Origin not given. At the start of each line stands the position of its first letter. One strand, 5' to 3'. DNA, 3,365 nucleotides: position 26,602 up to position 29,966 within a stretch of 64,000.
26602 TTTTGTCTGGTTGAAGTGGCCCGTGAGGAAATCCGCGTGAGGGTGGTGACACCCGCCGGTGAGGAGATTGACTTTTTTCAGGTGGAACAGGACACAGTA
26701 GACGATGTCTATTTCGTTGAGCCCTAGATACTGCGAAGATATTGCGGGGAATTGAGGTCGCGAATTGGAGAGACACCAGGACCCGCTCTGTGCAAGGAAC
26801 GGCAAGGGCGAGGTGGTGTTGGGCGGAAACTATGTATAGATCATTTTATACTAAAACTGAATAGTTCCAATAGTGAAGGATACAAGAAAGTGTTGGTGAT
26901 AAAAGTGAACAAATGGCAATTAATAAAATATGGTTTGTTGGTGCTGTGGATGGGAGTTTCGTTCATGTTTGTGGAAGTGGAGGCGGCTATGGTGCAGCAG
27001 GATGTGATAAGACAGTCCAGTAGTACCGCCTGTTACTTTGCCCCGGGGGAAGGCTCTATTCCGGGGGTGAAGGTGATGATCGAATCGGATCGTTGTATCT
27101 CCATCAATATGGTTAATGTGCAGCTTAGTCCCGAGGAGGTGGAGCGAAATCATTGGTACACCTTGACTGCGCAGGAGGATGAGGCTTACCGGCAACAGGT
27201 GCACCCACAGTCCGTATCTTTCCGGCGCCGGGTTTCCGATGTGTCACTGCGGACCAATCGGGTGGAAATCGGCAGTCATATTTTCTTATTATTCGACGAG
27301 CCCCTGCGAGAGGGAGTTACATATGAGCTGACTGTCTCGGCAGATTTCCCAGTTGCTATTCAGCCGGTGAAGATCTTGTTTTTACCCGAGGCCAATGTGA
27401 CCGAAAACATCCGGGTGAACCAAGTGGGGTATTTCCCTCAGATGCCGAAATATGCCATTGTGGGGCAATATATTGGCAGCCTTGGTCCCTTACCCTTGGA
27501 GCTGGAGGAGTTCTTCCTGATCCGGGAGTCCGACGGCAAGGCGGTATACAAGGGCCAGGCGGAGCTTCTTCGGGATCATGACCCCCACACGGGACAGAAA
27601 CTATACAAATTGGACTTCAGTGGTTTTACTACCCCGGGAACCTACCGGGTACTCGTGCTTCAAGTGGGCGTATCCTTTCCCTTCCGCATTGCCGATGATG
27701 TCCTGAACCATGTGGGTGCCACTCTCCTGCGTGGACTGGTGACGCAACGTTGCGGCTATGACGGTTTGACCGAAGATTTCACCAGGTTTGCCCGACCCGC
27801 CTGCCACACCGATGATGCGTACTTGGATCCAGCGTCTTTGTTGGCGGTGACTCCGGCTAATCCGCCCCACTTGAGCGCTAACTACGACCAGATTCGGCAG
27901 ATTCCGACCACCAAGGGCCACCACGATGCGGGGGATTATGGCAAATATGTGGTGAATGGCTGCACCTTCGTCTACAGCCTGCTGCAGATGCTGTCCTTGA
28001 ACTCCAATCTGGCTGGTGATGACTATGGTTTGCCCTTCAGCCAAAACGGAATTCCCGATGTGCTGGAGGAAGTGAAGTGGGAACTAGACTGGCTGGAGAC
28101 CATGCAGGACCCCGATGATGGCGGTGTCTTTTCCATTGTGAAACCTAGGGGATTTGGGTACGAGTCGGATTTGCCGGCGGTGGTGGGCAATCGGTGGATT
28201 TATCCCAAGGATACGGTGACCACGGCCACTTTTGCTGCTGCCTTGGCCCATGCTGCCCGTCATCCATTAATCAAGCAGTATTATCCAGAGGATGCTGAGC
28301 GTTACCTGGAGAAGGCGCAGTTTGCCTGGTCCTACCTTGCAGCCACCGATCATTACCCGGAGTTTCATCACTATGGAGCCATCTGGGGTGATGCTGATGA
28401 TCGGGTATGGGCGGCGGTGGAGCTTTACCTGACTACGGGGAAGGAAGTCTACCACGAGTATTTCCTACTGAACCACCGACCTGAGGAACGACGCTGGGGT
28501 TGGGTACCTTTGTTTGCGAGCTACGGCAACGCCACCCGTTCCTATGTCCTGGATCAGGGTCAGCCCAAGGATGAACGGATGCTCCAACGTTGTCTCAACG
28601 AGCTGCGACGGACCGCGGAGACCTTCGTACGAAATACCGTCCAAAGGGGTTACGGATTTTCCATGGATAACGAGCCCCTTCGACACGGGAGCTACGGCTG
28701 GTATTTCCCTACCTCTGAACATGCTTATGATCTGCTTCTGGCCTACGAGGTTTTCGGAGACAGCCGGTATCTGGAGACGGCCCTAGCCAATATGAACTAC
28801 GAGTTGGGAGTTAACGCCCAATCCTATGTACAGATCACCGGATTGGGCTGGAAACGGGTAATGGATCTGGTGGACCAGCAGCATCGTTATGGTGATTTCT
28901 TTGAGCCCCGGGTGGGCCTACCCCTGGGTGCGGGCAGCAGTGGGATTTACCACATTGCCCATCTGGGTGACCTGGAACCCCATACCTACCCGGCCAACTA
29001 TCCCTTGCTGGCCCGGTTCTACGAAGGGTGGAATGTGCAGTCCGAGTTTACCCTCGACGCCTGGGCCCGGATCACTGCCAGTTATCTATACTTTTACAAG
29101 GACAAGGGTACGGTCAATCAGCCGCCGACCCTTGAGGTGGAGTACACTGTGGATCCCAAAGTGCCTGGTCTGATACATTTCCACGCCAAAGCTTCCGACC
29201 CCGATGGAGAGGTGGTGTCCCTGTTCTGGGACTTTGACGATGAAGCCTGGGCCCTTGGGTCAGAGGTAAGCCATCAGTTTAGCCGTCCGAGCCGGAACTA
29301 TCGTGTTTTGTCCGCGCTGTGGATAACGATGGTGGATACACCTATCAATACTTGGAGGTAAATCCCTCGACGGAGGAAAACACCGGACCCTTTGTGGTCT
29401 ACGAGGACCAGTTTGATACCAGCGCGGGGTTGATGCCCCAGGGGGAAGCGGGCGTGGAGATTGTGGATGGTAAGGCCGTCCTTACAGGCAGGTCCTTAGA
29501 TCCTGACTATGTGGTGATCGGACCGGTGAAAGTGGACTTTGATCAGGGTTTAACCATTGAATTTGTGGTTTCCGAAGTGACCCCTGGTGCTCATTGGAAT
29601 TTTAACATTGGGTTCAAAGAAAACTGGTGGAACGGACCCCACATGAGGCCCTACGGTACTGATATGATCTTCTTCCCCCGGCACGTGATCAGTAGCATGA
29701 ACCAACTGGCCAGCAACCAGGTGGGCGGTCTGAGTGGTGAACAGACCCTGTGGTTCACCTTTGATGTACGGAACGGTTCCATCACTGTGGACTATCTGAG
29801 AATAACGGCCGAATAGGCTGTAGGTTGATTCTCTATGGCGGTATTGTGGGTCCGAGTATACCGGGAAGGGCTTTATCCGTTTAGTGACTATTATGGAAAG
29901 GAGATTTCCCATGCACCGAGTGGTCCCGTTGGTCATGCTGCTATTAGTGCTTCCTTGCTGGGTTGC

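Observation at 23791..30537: Unassigned ~190 aa secreted domain family ('family A') in three paralogues, one fused to a metallophosphoesterase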

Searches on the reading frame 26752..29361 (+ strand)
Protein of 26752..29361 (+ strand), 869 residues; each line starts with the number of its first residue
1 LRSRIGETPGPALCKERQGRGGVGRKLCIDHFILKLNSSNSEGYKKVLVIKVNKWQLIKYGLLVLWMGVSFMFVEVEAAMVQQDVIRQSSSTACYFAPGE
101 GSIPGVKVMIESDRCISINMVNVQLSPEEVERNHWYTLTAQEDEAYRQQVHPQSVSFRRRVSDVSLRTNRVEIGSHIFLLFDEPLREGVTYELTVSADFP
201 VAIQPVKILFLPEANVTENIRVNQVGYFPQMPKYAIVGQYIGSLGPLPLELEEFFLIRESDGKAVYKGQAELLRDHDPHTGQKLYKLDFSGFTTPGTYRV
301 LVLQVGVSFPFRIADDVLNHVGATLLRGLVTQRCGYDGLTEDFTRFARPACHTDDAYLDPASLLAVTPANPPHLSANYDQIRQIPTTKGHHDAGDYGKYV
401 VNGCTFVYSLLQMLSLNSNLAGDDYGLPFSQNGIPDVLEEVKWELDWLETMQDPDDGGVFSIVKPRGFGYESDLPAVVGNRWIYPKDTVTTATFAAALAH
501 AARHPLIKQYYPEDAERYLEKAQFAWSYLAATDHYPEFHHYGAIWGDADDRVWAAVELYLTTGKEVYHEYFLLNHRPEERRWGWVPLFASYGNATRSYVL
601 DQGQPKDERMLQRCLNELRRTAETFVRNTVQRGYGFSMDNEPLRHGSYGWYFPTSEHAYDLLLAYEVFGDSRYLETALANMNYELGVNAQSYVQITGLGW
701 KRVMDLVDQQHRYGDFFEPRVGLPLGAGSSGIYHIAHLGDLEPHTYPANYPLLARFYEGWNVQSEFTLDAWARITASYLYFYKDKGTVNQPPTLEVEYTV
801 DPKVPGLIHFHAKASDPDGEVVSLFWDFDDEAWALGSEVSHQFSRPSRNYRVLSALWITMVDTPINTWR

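Call 3: search_protein_families(library=pfam, proteins=[window:26752-29361:+], max_evalue=1)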
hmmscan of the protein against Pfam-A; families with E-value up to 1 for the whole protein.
window:26752-29361:+ (869 aa): 4 families
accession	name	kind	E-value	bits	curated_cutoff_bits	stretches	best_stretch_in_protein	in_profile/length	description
PF00759.25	Glyco_hydro_9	-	4.6e-40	138.7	27.7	1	327-704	10-383/444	Glycosyl hydrolase family 9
PF02927.20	CelD_N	-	4.6e-17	63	24.6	1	217-302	3-81/86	Cellulase N-terminal ig-like domain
PF18911.6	PKD_4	-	5.8e-06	26.7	27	1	805-847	17-60/85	PKD domain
PF00801.26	PKD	-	0.0016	18.8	23.5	1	808-847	17-57/80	PKD domain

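Call 4: search_protein_families(library=ncbifam, proteins=[window:26752-29361:+], max_evalue=1)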
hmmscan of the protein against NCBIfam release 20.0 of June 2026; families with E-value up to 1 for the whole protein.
window:26752-29361:+ (869 aa): 1 family
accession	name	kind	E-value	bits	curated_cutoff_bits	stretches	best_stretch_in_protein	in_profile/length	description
NF049990.1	CellobisidaseCelK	equivalog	2.5e-39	135.2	1700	1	218-704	212-731/889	cellulose 1,4-beta-cellobiosidase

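Call 37: search_solved_structures(query=window:26752-29358:+, max_evalue=0.00001)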
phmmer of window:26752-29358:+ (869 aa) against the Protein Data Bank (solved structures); distinct sequences matched with E-value up to 0.00001: 10.
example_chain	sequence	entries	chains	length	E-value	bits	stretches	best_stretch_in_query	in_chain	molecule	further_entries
3x17_B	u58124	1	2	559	1.6e-45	159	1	219-700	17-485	Endoglucanase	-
1clc_A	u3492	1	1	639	8.9e-45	156.5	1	217-731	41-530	ENDOGLUCANASE CELD; EC: 3.2.1.4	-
4cj0_A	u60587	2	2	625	1.2e-44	156.1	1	218-731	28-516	ENDOGLUCANASE D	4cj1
6dht_A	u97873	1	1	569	7.7e-40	140.2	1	218-727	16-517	Xyloglucan-specific endo-beta-1,4-glucanase BoGH9A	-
1rq5_A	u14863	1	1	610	9.2e-31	110.2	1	219-704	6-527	Cellobiohydrolase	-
1ut9_A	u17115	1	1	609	1.1e-30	110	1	219-704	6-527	CELLULOSE 1,4-BETA-CELLOBIOSIDASE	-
5u2o_A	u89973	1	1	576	2.2e-26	95.7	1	252-701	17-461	J30 CCH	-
5u0h_A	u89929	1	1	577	1.9e-22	82.7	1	252-701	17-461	J30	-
5e2j_A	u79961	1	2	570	7.4e-18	67.4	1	254-625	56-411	Endoglucanase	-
3ez8_A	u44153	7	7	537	9.2e-18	67.1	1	254-625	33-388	Cellulase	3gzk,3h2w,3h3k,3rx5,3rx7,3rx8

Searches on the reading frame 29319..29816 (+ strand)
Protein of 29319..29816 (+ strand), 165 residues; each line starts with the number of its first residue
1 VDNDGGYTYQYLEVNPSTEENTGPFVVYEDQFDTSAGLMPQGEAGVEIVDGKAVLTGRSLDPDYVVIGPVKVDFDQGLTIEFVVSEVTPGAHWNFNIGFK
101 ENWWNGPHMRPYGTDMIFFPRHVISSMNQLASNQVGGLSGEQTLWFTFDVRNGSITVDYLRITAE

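Call 3: search_protein_families(library=pfam, proteins=[window:29319-29816:+], max_evalue=1)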
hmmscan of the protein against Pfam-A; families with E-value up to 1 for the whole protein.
window:29319-29816:+ (165 aa): 2 families
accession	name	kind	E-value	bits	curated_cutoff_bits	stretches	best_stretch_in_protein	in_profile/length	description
PF22903.3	DA_C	-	0.00035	20.9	27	1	73-128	94-148/165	Diels-Alderase, C-terminal domain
PF01752.23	Peptidase_M9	-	0.16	11.7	26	1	4-32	127-152/289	Collagenase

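Call 4: search_protein_families(library=ncbifam, proteins=[window:29319-29816:+], max_evalue=1)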
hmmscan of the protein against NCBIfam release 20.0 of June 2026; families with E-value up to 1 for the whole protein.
window:29319-29816:+ (165 aa): 0 families

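Call 73: predict_structure(alignment_id=A4)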
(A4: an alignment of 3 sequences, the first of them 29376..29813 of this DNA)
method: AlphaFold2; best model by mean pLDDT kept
length: 146 residues; sequences in the alignment: 3
mean_pLDDT: 92.6   pTM: 0.87
mean pLDDT of the five models: 92.6, 91.2, 90.9, 90.5, 90.1
residues with pLDDT >= 90: 121; 70-90: 21; 50-70: 3; < 50: 1
segments of 3 or more residues with pLDDT < 50: none
pLDDT, mean of each block of 10 residues (from residue 1): 82 91 94 95 91 96 98 94 77 92 97 93 95 97 97
secondary structure, 60 per line:
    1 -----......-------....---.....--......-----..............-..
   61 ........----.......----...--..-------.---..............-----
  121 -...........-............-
elements in order: E6-11 E19-22 E26-30 E33-38 E44-54 E59-68 E73-79 E102-107 H108-115 E122-132 E134-145

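Call 83: search_protein_families(library=phrogs, proteins=[window:29376-29813:+], max_evalue=0.01)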
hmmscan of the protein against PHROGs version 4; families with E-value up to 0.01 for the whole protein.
window:29376-29813:+ (146 aa): 0 families
